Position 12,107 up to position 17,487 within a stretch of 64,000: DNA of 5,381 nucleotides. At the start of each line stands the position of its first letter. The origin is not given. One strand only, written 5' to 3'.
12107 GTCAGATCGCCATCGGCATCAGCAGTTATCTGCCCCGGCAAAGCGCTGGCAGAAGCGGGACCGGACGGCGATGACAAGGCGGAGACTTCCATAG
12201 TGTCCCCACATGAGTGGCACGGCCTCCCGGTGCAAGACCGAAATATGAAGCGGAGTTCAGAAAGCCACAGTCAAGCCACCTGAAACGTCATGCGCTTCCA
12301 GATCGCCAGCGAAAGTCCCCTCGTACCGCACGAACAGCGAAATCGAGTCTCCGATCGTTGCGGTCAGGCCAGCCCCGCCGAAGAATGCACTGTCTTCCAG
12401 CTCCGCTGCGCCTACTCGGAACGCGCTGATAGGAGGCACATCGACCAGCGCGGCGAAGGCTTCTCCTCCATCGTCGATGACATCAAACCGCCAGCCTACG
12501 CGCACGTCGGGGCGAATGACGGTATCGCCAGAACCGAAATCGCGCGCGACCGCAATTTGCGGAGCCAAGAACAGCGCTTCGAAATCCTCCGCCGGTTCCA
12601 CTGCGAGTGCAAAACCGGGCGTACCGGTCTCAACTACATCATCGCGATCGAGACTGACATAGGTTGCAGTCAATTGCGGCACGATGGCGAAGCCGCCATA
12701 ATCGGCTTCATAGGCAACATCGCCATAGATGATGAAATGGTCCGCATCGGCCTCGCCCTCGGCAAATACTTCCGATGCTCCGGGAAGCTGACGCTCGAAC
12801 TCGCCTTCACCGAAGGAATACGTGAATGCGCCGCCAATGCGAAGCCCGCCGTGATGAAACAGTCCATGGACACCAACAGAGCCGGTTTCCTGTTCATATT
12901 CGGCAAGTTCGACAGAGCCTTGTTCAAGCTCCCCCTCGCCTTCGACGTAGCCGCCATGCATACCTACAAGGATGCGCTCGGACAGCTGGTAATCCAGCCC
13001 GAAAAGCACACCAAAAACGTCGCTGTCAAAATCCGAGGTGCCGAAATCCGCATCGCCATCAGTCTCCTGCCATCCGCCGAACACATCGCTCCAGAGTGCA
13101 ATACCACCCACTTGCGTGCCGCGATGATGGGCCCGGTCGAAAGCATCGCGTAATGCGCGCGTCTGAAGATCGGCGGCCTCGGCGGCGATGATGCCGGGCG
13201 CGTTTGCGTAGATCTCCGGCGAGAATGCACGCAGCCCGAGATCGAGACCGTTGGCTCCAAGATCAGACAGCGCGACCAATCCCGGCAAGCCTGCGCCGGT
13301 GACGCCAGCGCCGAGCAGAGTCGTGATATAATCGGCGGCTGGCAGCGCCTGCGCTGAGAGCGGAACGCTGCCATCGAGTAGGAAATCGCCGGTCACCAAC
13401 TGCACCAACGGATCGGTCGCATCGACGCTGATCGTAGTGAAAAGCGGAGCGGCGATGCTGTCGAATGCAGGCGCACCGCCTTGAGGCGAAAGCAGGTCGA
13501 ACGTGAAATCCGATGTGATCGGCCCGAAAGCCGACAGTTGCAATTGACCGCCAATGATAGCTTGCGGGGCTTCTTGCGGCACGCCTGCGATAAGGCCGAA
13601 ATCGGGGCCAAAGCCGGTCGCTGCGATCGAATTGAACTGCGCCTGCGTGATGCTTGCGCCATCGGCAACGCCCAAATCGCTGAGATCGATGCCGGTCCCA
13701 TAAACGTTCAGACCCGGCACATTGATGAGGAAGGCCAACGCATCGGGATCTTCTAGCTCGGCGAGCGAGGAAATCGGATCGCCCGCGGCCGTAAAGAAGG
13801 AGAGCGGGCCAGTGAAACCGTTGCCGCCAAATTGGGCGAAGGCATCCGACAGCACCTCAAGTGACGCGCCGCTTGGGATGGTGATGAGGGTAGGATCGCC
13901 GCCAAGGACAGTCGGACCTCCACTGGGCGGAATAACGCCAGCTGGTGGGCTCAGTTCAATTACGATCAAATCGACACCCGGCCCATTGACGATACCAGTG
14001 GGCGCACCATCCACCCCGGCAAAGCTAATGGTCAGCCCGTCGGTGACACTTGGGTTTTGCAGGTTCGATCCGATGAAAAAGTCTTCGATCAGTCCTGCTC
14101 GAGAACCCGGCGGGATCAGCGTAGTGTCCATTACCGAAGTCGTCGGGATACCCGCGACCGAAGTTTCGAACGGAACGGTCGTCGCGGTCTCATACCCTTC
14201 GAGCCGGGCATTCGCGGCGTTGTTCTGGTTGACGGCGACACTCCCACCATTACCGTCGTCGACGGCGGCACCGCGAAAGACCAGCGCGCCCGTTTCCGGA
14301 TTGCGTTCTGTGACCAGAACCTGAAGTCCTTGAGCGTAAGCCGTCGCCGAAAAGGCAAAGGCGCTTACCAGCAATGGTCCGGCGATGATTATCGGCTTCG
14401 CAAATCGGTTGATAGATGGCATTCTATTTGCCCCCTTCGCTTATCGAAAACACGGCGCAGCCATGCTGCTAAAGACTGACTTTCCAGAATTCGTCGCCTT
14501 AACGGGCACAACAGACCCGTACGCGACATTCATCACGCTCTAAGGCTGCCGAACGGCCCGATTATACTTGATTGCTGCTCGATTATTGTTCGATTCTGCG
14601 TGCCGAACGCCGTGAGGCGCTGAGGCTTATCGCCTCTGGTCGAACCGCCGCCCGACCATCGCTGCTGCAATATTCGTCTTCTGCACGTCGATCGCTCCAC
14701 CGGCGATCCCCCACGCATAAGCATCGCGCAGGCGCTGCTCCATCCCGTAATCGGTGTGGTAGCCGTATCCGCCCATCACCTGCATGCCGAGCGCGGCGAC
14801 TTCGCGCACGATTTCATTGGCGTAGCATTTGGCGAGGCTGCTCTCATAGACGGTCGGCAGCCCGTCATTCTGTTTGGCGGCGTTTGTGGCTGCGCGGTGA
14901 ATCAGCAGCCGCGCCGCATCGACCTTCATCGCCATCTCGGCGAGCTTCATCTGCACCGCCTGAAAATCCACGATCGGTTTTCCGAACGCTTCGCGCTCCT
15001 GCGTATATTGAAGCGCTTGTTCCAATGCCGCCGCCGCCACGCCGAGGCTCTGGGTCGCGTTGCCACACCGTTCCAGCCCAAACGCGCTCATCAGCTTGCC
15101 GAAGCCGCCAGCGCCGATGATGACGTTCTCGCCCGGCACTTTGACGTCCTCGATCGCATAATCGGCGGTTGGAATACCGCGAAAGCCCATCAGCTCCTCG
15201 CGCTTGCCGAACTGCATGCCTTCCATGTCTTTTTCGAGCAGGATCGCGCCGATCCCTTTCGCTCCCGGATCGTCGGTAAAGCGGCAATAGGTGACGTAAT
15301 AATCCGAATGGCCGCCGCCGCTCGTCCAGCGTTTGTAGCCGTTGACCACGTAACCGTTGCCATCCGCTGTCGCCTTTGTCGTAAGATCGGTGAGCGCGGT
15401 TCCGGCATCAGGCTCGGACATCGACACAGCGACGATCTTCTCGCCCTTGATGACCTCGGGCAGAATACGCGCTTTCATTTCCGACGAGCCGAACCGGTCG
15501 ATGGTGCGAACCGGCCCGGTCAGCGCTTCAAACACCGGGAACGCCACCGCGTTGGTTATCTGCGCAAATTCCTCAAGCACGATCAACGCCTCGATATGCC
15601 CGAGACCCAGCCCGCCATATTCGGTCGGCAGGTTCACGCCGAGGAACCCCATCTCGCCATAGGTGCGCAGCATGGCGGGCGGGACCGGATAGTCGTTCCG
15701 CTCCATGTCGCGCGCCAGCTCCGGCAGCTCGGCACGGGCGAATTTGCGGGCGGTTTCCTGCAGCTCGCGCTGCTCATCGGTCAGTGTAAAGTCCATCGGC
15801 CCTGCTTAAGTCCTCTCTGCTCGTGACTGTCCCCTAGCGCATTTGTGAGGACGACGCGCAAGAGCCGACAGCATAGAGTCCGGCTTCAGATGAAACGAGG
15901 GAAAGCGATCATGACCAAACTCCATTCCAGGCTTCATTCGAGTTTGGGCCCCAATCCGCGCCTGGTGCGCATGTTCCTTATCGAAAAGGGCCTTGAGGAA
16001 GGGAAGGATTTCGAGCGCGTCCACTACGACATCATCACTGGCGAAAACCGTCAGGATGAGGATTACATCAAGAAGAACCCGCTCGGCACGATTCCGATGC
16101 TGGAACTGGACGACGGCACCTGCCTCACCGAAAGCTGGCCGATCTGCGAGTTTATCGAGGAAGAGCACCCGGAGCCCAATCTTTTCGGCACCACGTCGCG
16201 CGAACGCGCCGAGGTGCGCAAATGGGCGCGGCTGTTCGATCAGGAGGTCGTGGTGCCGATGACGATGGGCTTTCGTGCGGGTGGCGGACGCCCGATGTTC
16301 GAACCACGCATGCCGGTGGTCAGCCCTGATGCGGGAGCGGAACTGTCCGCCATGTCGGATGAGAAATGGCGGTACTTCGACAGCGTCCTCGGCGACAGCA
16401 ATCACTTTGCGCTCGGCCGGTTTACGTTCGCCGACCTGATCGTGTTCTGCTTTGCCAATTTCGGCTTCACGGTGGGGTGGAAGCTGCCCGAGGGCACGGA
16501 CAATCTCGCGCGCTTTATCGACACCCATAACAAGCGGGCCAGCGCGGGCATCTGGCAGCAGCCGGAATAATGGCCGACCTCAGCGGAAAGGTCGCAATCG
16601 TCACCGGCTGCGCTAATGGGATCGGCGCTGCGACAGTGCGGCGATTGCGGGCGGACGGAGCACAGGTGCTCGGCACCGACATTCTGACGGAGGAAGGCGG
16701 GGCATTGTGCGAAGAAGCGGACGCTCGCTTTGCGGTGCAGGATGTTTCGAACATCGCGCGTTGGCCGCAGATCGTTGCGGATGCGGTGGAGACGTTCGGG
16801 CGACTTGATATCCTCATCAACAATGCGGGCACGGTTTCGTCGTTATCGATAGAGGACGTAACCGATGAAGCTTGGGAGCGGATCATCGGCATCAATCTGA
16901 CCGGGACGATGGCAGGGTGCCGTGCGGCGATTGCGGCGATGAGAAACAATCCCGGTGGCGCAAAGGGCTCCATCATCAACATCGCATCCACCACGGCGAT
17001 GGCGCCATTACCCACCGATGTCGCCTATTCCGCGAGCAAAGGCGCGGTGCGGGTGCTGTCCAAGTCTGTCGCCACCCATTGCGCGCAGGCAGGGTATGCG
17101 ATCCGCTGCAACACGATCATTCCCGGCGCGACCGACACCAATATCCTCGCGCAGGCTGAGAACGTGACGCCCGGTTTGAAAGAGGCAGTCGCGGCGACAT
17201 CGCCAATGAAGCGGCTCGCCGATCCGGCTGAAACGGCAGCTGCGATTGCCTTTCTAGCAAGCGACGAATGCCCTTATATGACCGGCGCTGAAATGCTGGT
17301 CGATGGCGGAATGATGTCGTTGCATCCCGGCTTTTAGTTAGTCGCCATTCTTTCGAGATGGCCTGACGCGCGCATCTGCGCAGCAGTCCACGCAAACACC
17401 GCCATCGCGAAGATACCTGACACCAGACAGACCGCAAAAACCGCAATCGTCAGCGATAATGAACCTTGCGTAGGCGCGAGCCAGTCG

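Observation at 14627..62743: About 48-kb catabolic super-cluster for an unidentified hydrophobic (terpenoid/steroid/oxidised-lipid) substrate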

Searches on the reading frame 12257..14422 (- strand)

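Call 38: search_protein_families(library=pfam, proteins=[window:12257-14422:-], max_evalue=0.01)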
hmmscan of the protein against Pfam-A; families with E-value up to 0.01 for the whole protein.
window:12257-14422:- (721 aa): 1 family
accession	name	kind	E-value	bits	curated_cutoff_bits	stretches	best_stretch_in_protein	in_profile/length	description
PF03797.25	Autotransporter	-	1.9e-35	123.3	26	1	443-701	1-255/255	Autotransporter beta-domain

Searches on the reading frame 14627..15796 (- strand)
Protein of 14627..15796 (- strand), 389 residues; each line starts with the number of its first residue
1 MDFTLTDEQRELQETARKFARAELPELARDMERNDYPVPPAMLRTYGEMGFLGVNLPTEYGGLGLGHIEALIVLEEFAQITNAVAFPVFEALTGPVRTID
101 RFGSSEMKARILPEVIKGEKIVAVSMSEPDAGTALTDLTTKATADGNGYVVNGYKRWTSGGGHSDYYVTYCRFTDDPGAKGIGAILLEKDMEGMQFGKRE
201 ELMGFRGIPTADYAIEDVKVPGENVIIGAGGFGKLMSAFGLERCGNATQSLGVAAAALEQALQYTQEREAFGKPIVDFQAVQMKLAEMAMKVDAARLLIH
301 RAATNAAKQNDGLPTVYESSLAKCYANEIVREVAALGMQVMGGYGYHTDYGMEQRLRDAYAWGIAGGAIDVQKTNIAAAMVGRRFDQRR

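Call 7: search_protein_families(library=pfam, proteins=[window:14627-15796:-], max_evalue=0.001)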
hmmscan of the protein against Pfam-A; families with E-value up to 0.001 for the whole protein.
window:14627-15796:- (389 aa): 4 families
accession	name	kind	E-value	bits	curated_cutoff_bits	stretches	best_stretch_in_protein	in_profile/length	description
PF00441.29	Acyl-CoA_dh_1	-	2.2e-38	132.2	22.4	1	230-380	2-149/150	Acyl-CoA dehydrogenase, C-terminal domain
PF02771.21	Acyl-CoA_dh_N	-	6.1e-28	97.9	22.9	1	6-119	1-113/113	Acyl-CoA dehydrogenase, N-terminal domain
PF08028.16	Acyl-CoA_dh_2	-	1.3e-21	77.7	22.7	1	247-362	4-126/134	Acyl-CoA dehydrogenase, C-terminal domain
PF02770.24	Acyl-CoA_dh_M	-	3.6e-21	75.6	33.3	1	123-218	1-97/97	Acyl-CoA dehydrogenase, middle domain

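Call 37: search_protein_families(library=ncbifam, proteins=[window:14627-15796:-], max_evalue=1e-20)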
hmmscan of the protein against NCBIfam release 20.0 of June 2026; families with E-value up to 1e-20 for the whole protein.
window:14627-15796:- (389 aa): 16 families
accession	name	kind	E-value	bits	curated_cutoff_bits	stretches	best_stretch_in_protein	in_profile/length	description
NF042439.1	SulpropCoADesulf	equivalog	6.3e-89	298.3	600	1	13-389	1-379/379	3-sulfinopropanoyl-CoA desulfinase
NF042972.1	AcrlCoAredClosAcrC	equivalog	2.6e-87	292.9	640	1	1-380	1-376/378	acryloyl-CoA reductase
NF045552.1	GlutCoADH_Des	equivalog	1.7e-69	234.9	470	1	1-385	1-384/387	glutaryl-CoA dehydrogenase Acd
NF043006.1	CyhCrbnylCoADH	equivalog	3.5e-63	213.9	650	1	5-378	4-373/380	cyclohexane-1-carbonyl-CoA dehydrogenase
NF058590.1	AcCoDHFadEBacil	equivalog_domain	1.6e-61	208.5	600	1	5-381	21-411/586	acyl-CoA dehydrogenase FadE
TIGR03207.1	cyc_hxne_CoA_dh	equivalog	8.4e-58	195.9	575.35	1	5-378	1-369/372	cyclohexanecarboxyl-CoA dehydrogenase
NF045652.1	ProlPCPDhRedW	equivalog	1.2e-56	192.2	650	1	8-380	3-373/376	L-prolyl-[peptidyl-carrier protein] dehydrogenase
NF008997.0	PRK12341.1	equivalog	2.1e-53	181.8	537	1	1-371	1-367/382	acyl-CoA dehydrogenase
NF053553.1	prodigi_MBC_PigA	equivalog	8.7e-53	179.8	500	1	1-380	1-379/381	prodigiosin MBC biosynthesis dehydrogenase PigA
NF002885.1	PRK03354.1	equivalog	3.9e-38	131.5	540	1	1-372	1-365/378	crotonobetainyl-CoA dehydrogenase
NF052270.1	Staph_DH_FadE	equivalog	2.4e-36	125.4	600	1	102-378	120-391/400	acyl-CoA dehydrogenase FadE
TIGR03204.1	pimC_large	equivalog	1.1e-31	110.1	623.85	1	5-362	4-360/395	pimeloyl-CoA dehydrogenase large subunit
NF049984.1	Rv1679_FadE16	equivalog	3.3e-27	95.7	600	1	40-372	27-357/371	Rv1679 family acyl-CoA dehydrogenase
TIGR03203.1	pimD_small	equivalog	9.1e-23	81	652.7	1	2-352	1-348/378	pimeloyl-CoA dehydrogenase small subunit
NF007000.1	PRK09463.1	subfamily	1.2e-22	80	600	0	179-347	230-399/726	acyl-CoA dehydrogenase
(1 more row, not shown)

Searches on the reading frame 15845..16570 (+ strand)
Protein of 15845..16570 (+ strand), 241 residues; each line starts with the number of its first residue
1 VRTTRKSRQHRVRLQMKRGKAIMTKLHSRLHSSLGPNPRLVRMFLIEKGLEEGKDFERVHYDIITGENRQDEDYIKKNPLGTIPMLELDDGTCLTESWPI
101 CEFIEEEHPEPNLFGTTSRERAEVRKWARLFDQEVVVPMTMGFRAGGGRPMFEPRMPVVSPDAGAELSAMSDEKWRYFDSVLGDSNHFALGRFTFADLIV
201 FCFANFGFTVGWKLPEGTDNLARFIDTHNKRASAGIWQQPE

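Call 7: search_protein_families(library=pfam, proteins=[window:15845-16570:+], max_evalue=0.001)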
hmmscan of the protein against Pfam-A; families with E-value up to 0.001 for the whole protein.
window:15845-16570:+ (241 aa): 5 families
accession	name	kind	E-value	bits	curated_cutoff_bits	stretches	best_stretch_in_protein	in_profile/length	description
PF13417.12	GST_N_3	-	9.4e-12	45.5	22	1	34-111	6-74/75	Glutathione S-transferase, N-terminal domain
PF13409.12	GST_N_2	-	2.1e-11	44.7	25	1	36-106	3-69/70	Glutathione S-transferase, N-terminal domain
PF02798.26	GST_N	-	1.4e-09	38.6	20.9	1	51-105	23-75/76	Glutathione S-transferase, N-terminal domain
PF00043.30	GST_C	-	2.6e-06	28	20.7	1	174-231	34-92/93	Glutathione S-transferase, C-terminal domain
PF17172.10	GST_N_4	-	0.00027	22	30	1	70-134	21-84/99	Glutathione S-transferase N-terminal domain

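Call 37: search_protein_families(library=ncbifam, proteins=[window:15845-16570:+], max_evalue=1e-20)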
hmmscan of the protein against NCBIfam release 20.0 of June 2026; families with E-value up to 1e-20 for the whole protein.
window:15845-16570:+ (241 aa): 0 families

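Call 69: search_solved_structures(query=window:15845-16570:+, max_evalue=0.001)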
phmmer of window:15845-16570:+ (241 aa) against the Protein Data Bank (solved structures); distinct sequences matched with E-value up to 0.001: 69 (the best 60 are shown).
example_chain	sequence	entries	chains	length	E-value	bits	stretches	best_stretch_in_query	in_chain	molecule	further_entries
4n0v_A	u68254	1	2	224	4.2e-17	65.8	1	36-215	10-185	Glutathione S-transferase, N-terminal domain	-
3erf_A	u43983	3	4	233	4.9e-17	65.6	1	32-226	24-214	Glutathione S-transferase 2 | Saccharomyces cerevisiae Gtt2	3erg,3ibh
7miq_A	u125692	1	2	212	1.5e-15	60.7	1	33-227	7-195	Glutathione S-transferase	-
4kgi_A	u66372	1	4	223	1.8e-15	60.4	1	51-228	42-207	Glutathione S-transferase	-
1a0f_A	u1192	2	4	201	5.6e-15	58.8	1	51-228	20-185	GLUTATHIONE S-TRANSFERASE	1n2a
4o7h_A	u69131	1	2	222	6.3e-15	58.6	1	30-139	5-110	Glutathione S-transferase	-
4g9h_A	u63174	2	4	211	1.5e-12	50.9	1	51-216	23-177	Glutathione S-transferase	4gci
2gdr_A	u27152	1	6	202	1.5e-09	41.1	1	51-135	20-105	glutathione S-transferase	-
2dsa_A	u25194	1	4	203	1.5e-09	41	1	51-135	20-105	Glutathione S-transferase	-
5ey6_A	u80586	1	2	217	1.6e-09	40.9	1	49-199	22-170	Phi class glutathione transferase GSTF2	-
1f2e_A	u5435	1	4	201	4.3e-09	39.6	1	51-210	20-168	GLUTATHIONE S-TRANSFERASE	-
1pmt_A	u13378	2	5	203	1.5e-08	37.8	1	51-211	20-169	GLUTATHIONE TRANSFERASE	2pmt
3uap_A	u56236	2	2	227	2.2e-08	37.2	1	51-135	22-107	Glutathione S-transferase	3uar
6m1t_A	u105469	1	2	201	2.7e-08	36.9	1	51-224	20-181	Glutathione S-transferase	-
4xt0_A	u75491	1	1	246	3.6e-08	36.5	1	45-134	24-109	Protein LigF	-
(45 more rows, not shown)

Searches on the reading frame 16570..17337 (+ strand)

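Call 7: search_protein_families(library=pfam, proteins=[window:16570-17337:+], max_evalue=0.001)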
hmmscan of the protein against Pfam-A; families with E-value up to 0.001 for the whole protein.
window:16570-17337:+ (255 aa): 3 families
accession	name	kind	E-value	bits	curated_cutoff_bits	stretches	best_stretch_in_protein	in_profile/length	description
PF13561.12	adh_short_C2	-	1.8e-55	188.6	27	1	13-248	1-235/236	Enoyl-(Acyl carrier protein) reductase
PF00106.31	adh_short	-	9.6e-47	159.4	26.6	1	7-196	1-190/195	short chain dehydrogenase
PF08659.16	KR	-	6.1e-05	23.4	22.6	1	9-113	3-116/180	KR domain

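Call 37: search_protein_families(library=ncbifam, proteins=[window:16570-17337:+], max_evalue=1e-20)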
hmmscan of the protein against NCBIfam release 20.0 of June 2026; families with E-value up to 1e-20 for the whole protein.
window:16570-17337:+ (255 aa): 155 families (the best 25 are shown)
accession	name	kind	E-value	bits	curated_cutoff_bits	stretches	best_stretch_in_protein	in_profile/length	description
NF052562.1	RADHDNL4305835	equivalog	1.6e-62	211.2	400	1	4-248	5-249/252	NADP-dependent (R)-specific alcohol dehydrogenase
NF005559.1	PRK07231.1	subfamily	7.7e-61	205.7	215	1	4-249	2-248/249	glucose 1-dehydrogenase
NF005473.0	PRK07069.1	equivalog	3.7e-58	197.1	339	1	3-250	7-261/262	SDR family oxidoreductase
NF052558.1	MBtsdlDhBudC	equivalog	6.4e-54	183.1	270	1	5-249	2-242/250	meso-2,3-butanediol dehydrogenase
NF004791.0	PRK06138.1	equivalog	2.9e-53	180.8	312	1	3-249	2-250/252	SDR family oxidoreductase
NF004713.0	PRK06057.1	equivalog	5.4e-52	176.8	404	1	4-250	7-251/257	3-oxoacyl-ACP reductase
NF006493.1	PRK08936.1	subfamily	1.9e-51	174.9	420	1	2-255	3-256/261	glucose-1-dehydrogenase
NF053702.1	TrHdxCHCADhChcB1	equivalog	2.3e-51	174.6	400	1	5-248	3-240/250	trans-4-hydroxycyclohexanecarboxylate dehydrogenase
NF047923.1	pyridox_DH_SDR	equivalog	8.3e-48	163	325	1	5-249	2-241/243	pyridoxal 4-dehydrogenase, SDR-type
NF005067.0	PRK06484.1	equivalog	1.6e-47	162.2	713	1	5-250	272-513/524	short chain dehydrogenase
NF004198.0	PRK05653.1-3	equivalog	2.4e-47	161.5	296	1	3-249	4-247/248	3-oxoacyl-ACP reductase FabG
NF004818.0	PRK06172.1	equivalog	2.6e-47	161.3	336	1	2-250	3-252/253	SDR family oxidoreductase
NF005893.0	PRK07856.1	equivalog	1e-46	159.3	255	1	2-247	5-240/255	SDR family oxidoreductase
NF005681.0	PRK07478.1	subfamily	1.6e-46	158.8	267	1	1-248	1-249/254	SDR family oxidoreductase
NF005007.0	PRK06398.1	equivalog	8.5e-46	156.2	341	1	2-253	3-250/259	aldose dehydrogenase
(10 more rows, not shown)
